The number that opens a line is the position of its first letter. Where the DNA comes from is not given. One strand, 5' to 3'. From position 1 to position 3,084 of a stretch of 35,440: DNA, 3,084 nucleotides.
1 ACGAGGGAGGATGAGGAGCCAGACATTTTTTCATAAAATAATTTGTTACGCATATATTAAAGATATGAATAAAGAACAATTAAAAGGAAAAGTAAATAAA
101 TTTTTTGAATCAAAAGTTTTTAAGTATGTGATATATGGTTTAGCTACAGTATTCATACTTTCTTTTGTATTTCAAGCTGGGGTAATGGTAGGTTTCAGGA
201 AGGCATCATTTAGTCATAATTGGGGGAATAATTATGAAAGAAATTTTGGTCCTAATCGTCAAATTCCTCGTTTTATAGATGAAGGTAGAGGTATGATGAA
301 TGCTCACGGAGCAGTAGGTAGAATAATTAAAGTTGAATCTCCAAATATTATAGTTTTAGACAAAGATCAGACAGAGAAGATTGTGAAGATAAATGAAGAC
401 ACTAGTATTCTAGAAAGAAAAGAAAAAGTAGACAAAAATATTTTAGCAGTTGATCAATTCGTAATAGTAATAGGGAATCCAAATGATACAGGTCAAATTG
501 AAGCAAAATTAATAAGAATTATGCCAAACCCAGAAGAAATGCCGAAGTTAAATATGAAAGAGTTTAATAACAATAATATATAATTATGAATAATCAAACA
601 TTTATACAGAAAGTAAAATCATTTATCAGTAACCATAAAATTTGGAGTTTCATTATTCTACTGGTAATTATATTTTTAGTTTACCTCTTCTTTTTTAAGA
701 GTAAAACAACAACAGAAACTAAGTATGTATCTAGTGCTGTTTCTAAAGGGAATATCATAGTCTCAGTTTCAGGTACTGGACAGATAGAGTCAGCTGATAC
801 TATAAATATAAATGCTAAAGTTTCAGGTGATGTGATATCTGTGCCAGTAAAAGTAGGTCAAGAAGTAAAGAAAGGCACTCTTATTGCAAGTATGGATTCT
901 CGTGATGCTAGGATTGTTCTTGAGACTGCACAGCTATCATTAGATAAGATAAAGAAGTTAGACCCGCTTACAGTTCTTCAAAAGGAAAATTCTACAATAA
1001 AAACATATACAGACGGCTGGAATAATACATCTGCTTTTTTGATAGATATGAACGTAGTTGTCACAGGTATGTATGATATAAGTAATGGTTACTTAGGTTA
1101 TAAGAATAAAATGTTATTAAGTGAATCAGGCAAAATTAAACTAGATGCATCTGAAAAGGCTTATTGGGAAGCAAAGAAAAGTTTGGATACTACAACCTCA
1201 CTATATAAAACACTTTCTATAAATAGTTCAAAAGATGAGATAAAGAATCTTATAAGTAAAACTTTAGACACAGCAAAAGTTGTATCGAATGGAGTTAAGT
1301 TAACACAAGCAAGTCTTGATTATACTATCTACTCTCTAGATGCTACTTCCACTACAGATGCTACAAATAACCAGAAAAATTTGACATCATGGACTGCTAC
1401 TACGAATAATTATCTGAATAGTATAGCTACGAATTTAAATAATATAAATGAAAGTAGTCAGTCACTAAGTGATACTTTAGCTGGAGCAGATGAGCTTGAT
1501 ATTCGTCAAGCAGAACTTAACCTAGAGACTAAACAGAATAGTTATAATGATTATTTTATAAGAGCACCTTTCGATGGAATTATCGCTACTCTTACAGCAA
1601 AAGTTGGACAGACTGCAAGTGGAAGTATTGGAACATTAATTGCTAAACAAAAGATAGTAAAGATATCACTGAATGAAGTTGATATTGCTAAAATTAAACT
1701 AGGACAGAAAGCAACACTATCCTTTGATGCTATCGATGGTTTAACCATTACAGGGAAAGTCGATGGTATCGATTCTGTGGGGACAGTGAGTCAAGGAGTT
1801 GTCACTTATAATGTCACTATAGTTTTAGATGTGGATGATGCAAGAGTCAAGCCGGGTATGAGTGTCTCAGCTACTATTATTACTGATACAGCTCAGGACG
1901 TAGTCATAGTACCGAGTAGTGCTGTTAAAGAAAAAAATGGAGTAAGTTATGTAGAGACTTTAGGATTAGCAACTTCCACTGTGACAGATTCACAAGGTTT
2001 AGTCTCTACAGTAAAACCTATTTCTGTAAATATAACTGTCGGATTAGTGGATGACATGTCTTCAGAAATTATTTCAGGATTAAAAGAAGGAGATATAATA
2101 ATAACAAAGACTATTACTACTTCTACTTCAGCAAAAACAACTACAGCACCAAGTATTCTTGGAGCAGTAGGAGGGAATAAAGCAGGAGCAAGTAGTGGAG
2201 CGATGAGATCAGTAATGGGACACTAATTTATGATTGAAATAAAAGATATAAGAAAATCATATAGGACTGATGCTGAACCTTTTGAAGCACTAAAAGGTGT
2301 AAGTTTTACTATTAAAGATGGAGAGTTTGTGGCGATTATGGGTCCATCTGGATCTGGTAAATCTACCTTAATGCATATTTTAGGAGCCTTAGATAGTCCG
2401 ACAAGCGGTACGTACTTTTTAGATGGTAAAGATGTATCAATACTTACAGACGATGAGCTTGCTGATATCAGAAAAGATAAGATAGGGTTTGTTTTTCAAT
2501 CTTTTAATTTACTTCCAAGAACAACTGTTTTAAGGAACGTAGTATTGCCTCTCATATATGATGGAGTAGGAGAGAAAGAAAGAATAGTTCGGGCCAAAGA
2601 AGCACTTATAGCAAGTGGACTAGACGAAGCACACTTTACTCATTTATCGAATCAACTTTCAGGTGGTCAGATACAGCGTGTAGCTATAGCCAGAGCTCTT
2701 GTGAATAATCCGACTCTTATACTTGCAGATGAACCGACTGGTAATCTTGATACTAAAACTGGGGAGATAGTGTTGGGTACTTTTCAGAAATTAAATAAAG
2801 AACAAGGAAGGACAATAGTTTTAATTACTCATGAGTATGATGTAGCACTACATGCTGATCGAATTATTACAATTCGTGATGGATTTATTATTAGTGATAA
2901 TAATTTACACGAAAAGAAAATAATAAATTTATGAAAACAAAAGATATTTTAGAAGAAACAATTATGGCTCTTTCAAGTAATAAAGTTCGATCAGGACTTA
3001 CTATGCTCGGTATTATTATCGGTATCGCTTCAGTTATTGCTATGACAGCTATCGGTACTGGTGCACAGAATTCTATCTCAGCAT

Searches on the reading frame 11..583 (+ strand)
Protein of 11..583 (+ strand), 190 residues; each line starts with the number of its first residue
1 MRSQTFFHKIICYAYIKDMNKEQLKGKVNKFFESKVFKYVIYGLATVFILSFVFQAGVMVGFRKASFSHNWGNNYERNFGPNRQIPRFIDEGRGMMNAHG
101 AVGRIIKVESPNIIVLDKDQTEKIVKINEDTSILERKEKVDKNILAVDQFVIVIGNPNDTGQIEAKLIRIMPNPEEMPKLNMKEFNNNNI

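Call 35: find_encoding_contigs(protein=window:11-583:+, flank=10000, max_places=2)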
Protein window:11-583:+ (190 aa): 7 contigs read that carry it; 2 places shown.
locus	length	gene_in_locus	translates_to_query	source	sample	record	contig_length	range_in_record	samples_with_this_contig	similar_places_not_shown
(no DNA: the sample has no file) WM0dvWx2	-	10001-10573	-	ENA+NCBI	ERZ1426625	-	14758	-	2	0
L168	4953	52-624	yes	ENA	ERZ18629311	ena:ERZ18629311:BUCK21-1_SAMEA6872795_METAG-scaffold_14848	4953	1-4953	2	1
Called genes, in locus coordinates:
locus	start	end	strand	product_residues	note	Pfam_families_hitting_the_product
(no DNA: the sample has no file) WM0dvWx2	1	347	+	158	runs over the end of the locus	?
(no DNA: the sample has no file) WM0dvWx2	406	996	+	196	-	PF04542:Sigma70_r2, PF08281:Sigma70_r4_2, PF04545:Sigma70_r4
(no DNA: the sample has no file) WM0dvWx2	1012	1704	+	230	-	-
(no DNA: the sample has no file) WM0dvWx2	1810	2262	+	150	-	-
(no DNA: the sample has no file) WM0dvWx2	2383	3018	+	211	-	PF00881:Nitroreductase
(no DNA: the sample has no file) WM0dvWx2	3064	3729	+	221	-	PF01182:Glucosamine_iso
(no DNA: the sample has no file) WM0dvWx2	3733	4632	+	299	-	PF03446:NAD_binding_2, PF03807:F420_oxidored (faint), PF00393:6PGD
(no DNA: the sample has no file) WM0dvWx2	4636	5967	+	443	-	PF00479:G6PD_N, PF02781:G6PD_C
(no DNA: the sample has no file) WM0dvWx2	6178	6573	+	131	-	PF07883:Cupin_2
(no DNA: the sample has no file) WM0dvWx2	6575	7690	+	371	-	PF01180:DHO_dh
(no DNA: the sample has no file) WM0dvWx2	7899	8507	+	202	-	PF01923:Cob_adeno_trans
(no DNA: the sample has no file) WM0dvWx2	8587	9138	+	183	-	PF04542:Sigma70_r2, PF08281:Sigma70_r4_2, PF04545:Sigma70_r4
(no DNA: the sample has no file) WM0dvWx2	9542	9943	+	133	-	-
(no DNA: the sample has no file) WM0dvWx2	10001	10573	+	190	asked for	-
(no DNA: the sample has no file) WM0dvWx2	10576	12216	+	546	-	PF25917:BSH_RND, PF25973:BSH_CzcB, PF25954:Beta-barrel_RND_2 (weak), PF25990:Beta-barrel_YknX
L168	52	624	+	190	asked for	-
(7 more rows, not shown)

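Call 48: find_encoding_contigs(protein=window:11-583:+, flank=10000, max_places=10)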
Protein window:11-583:+ (190 aa): 7 contigs read that carry it; 3 places shown.
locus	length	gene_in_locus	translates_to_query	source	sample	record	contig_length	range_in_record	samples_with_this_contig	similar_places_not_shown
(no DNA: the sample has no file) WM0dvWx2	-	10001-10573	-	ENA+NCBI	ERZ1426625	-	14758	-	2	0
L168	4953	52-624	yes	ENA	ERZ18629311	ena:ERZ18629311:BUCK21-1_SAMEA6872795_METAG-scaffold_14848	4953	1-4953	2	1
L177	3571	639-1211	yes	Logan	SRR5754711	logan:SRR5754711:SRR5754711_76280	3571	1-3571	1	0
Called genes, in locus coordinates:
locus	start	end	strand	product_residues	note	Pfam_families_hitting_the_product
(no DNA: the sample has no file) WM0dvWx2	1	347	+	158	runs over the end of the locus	?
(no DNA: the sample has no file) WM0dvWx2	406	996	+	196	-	PF04542:Sigma70_r2, PF08281:Sigma70_r4_2, PF04545:Sigma70_r4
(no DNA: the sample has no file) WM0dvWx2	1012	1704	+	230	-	-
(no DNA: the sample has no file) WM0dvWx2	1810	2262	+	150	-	-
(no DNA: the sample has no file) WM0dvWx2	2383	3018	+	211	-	PF00881:Nitroreductase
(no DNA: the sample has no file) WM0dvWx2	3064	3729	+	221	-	PF01182:Glucosamine_iso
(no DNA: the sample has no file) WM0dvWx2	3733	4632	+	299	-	PF03446:NAD_binding_2, PF03807:F420_oxidored (faint), PF00393:6PGD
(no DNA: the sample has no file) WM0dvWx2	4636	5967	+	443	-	PF00479:G6PD_N, PF02781:G6PD_C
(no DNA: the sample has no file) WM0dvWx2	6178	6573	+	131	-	PF07883:Cupin_2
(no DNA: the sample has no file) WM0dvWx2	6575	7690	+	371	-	PF01180:DHO_dh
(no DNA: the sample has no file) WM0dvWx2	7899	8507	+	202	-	PF01923:Cob_adeno_trans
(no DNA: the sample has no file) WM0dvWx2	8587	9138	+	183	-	PF04542:Sigma70_r2, PF08281:Sigma70_r4_2, PF04545:Sigma70_r4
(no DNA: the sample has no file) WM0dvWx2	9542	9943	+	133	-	-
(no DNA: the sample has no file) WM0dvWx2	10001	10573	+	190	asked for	-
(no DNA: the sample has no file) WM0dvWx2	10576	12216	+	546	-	PF25917:BSH_RND, PF25973:BSH_CzcB, PF25954:Beta-barrel_RND_2 (weak), PF25990:Beta-barrel_YknX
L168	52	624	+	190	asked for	-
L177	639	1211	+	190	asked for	-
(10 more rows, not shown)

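Call 114: search_protein_families(library=pfam, proteins=[window:11-583:+])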
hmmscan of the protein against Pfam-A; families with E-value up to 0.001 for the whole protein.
window:11-583:+ (190 aa): 0 families

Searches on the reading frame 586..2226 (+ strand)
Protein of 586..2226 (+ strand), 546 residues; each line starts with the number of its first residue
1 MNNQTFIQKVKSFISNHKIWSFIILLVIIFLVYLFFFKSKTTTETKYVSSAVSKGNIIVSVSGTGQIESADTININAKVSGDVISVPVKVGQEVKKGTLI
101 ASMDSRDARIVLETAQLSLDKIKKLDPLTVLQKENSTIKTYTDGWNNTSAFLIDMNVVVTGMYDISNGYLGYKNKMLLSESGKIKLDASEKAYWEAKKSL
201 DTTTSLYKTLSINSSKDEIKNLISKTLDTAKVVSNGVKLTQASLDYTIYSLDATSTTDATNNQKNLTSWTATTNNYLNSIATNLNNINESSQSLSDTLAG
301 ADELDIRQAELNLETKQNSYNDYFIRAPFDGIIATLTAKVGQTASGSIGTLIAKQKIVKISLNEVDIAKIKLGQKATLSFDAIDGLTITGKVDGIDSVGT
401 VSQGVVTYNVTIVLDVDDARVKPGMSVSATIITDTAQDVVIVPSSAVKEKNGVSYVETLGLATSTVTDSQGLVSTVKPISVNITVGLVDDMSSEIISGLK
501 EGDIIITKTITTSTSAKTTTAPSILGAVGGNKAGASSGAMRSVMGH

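Call 11: search_protein_families(library=pfam, proteins=[window:586-2226:+])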
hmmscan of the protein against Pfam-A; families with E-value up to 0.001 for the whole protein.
window:586-2226:+ (546 aa): 4 families
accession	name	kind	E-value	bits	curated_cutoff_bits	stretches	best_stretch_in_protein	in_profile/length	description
PF16576.10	HlyD_D23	-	3.8e-14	52.9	30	1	268-427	55-214/214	Barrel-sandwich domain of CusB or HlyD membrane-fusion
PF13437.12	HlyD_3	-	3.8e-13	50.6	22.2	1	325-424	2-106/106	HlyD family secretion protein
PF13533.13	Biotin_lipoyl_2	-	1.5e-09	37.9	29.8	1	73-104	1-32/32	Biotin-lipoyl like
PF00364.28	Biotin_lipoyl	-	0.00016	21.9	22.1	0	73-102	43-72/73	Biotin-requiring enzyme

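Call 59: find_encoding_contigs(protein=window:586-2226:+, flank=10000, max_places=10)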
Protein window:586-2226:+ (546 aa): 16 contigs read that carry it; 10 places shown.
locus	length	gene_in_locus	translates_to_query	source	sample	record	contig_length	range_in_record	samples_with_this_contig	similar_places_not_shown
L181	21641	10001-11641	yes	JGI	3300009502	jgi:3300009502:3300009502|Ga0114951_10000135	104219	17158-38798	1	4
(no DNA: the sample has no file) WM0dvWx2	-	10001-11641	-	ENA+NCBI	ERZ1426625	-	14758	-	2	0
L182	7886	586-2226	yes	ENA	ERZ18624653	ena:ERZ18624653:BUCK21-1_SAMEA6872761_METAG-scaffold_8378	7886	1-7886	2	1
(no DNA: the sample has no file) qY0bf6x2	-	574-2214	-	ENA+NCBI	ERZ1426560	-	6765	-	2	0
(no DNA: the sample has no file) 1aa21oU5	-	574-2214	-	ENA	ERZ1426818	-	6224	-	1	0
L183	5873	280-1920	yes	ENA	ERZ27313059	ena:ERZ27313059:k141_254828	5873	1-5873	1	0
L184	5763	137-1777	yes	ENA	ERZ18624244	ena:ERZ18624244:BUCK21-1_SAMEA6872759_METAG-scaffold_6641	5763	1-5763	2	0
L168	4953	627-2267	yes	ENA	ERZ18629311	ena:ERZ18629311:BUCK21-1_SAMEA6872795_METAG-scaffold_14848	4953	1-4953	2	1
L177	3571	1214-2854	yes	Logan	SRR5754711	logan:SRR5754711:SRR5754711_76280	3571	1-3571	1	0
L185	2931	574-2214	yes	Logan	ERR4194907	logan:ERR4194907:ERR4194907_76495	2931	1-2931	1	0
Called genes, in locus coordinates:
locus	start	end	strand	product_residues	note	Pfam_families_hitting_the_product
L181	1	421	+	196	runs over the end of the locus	PF04542:Sigma70_r2, PF08281:Sigma70_r4_2, PF04545:Sigma70_r4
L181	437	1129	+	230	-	-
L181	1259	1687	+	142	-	-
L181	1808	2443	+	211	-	PF00881:Nitroreductase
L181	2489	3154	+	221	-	PF01182:Glucosamine_iso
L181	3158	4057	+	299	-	PF03446:NAD_binding_2, PF03807:F420_oxidored (faint), PF00393:6PGD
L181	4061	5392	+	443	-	PF00479:G6PD_N, PF02781:G6PD_C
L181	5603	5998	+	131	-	PF07883:Cupin_2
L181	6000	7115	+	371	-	PF01180:DHO_dh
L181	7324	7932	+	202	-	PF01923:Cob_adeno_trans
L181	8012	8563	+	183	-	PF04542:Sigma70_r2, PF08281:Sigma70_r4_2, PF04545:Sigma70_r4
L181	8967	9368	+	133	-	-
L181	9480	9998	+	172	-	-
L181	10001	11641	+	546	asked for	PF25917:BSH_RND, PF25973:BSH_CzcB, PF25954:Beta-barrel_RND_2 (weak), PF25990:Beta-barrel_YknX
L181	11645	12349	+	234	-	PF00005:ABC_tran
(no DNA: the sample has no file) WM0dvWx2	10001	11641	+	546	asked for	PF25917:BSH_RND, PF25973:BSH_CzcB, PF25954:Beta-barrel_RND_2 (weak), PF25990:Beta-barrel_YknX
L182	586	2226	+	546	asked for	PF25917:BSH_RND, PF25973:BSH_CzcB, PF25954:Beta-barrel_RND_2 (weak), PF25990:Beta-barrel_YknX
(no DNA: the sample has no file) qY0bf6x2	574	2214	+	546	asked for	PF25917:BSH_RND, PF25973:BSH_CzcB, PF25954:Beta-barrel_RND_2 (weak), PF25990:Beta-barrel_YknX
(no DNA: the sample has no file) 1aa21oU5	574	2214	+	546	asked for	PF25917:BSH_RND, PF25973:BSH_CzcB, PF25954:Beta-barrel_RND_2 (weak), PF25990:Beta-barrel_YknX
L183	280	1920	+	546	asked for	PF25917:BSH_RND, PF25973:BSH_CzcB, PF25954:Beta-barrel_RND_2 (weak), PF25990:Beta-barrel_YknX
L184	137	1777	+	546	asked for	PF25917:BSH_RND, PF25973:BSH_CzcB, PF25954:Beta-barrel_RND_2 (weak), PF25990:Beta-barrel_YknX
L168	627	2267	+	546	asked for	PF25917:BSH_RND, PF25973:BSH_CzcB, PF25954:Beta-barrel_RND_2 (weak), PF25990:Beta-barrel_YknX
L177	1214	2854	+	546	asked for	PF25917:BSH_RND, PF25973:BSH_CzcB, PF25954:Beta-barrel_RND_2 (weak), PF25990:Beta-barrel_YknX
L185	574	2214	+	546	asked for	PF25917:BSH_RND, PF25973:BSH_CzcB, PF25954:Beta-barrel_RND_2 (weak), PF25990:Beta-barrel_YknX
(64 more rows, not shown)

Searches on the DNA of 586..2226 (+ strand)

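Call 96: search_rna_families(source=L181, start=5380, end=5620, threshold=evalue, max_evalue=10, show_alignments=2)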
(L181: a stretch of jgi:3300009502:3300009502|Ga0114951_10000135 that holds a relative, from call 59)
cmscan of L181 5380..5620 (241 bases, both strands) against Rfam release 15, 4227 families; matches with E-value up to 10: 7.
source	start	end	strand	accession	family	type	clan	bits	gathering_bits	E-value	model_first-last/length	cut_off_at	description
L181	5517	5585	+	RF04355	Plastid-atpF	Intron;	-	22.4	52.5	0.62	1-53/53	no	Plastid-atpF group II-D1 intron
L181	5383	5468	+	RF00950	mir-927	Gene; miRNA;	-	20.4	60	0.24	1-86/86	no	mir-927 microRNA precursor family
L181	5384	5470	-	RF00724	mir-282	Gene; miRNA;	-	15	55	3.5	1-92/92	no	mir-282 microRNA precursor family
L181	5395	5460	+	RF03452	mir-3121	Gene; miRNA;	-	14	108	3.6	1-77/77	no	mir-3121 microRNA precursor family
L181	5412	5493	-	RF00557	L10_leader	Cis-reg; leader;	-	13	44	6.4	58-123/138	no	Ribosomal protein L10 leader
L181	5504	5534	-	RF01122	sR39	Gene; snRNA; snoRNA; CD-box;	-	11.5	50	1.2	1-56/56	no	Small nucleolar RNA sR39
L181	5380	5550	-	RF00636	NRON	Gene;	-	10.2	50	0.69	1-328/370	3'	ncRNA Repressor of NFAT (nuclear factor of activated T cells)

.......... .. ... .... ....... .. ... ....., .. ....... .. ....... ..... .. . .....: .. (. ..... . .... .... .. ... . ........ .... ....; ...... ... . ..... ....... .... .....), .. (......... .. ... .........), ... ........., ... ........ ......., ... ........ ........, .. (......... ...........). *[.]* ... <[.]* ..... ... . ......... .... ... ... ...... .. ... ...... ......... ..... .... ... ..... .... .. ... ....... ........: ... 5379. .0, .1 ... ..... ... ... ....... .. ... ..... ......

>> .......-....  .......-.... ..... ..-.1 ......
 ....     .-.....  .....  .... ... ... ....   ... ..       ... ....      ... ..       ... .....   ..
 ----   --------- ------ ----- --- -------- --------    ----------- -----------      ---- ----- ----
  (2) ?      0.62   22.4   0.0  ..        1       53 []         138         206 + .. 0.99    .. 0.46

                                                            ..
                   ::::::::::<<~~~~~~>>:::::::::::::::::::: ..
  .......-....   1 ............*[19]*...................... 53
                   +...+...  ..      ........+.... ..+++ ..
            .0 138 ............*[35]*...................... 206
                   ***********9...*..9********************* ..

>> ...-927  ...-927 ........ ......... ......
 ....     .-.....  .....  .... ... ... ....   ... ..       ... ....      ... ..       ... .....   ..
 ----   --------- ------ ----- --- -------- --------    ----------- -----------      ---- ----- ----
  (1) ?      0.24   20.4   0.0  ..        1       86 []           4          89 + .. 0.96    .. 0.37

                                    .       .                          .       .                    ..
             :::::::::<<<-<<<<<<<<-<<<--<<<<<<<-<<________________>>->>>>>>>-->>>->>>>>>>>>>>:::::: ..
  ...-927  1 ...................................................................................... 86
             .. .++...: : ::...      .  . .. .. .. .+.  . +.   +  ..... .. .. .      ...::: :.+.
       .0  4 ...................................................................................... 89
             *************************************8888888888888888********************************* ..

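Call 97: search_rna_families(source=L181, start=8560, end=8970, threshold=evalue, max_evalue=10, show_alignments=2)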
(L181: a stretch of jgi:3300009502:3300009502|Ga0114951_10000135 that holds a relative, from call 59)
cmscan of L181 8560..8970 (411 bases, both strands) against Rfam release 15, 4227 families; matches with E-value up to 10: 7.
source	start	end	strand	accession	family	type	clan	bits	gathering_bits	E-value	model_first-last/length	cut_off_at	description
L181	8685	8831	+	RF01589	plasmodium_snoR11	Gene; snRNA; snoRNA; HACA-box;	-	18.6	80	2.1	1-207/207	no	small nucleolar RNA snoR11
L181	8693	8802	+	RF03005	lysM-TM7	Cis-reg;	-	14.6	61.5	4.3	1-138/138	no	lysM-TM7 RNA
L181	8588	8654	-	RF01662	ceN89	Gene; snRNA; snoRNA; CD-box;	-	13.4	48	8.3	1-78/78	no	Caenorhabditis snoRNA ceN89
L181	8603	8657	-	RF01122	sR39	Gene; snRNA; snoRNA; CD-box;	-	12.7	50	0.95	1-56/56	no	Small nucleolar RNA sR39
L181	8631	8744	-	RF01932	bxd_4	Gene; lncRNA;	-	12.7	40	8.1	1-106/106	no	Bithoraxoid conserved region 4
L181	8690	8832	+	RF01675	CrcZ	Gene; sRNA;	-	8.7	95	3.8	232-380/398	no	Pseudomonas sRNA CrcZ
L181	8841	8878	+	RF02350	psRNA6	Gene; sRNA;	-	7.7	60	9.7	1-333/333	no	Nitrosomonas sRNA psRNA6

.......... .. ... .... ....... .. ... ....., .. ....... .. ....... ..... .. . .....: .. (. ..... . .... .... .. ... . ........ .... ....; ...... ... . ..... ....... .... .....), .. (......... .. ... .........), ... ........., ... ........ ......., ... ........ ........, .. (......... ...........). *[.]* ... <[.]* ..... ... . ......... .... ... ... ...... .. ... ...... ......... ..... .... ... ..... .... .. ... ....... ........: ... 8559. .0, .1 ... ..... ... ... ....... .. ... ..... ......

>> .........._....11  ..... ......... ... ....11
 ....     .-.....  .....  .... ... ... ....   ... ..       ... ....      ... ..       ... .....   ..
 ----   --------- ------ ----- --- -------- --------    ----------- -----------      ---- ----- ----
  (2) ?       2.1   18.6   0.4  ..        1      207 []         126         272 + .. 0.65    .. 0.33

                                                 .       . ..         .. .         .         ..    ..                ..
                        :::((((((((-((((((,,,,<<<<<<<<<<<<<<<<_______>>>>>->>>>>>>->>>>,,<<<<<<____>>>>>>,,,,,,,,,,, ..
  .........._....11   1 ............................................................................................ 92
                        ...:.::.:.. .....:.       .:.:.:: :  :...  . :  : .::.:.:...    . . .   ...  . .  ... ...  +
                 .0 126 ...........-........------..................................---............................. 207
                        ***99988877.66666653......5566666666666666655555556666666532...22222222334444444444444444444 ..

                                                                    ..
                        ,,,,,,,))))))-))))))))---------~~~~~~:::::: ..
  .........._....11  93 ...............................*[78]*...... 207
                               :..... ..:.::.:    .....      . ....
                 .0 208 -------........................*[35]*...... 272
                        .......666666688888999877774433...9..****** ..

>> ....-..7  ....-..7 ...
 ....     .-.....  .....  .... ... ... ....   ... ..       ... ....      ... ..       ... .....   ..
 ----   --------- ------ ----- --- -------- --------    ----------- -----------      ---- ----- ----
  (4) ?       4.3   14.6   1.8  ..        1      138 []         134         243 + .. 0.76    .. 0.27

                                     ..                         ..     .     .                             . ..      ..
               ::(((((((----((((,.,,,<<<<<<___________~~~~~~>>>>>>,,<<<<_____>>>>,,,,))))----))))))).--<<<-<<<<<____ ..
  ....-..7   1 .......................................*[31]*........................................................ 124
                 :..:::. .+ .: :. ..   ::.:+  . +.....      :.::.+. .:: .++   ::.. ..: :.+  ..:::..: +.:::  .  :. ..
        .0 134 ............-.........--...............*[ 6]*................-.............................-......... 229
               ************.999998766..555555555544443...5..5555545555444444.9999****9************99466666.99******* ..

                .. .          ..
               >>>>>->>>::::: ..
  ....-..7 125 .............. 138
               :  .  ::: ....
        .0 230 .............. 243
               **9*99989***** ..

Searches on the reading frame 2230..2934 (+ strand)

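Call 11: search_protein_families(library=pfam, proteins=[window:2230-2934:+])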
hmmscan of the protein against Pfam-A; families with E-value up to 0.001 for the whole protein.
window:2230-2934:+ (234 aa): 5 families
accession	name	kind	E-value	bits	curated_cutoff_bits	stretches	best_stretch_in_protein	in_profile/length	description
PF00005.33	ABC_tran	-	2.7e-34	119.1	25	1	21-170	1-136/137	ABC transporter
PF02463.25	SMC_N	-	3.9e-05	23.6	40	0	30-49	23-42/220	RecF/RecN/SMC N terminal domain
PF13555.12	AAA_29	-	0.00021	21.4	27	1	23-48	14-39/61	P-loop containing region of AAA domain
PF13191.12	AAA_16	-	0.00049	21.1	32.6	1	30-71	23-63/167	AAA ATPase domain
PF13304.12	AAA_21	-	0.00098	19.7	27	0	33-55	1-36/304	AAA domain, putative AbiEii toxin, Type IV TA system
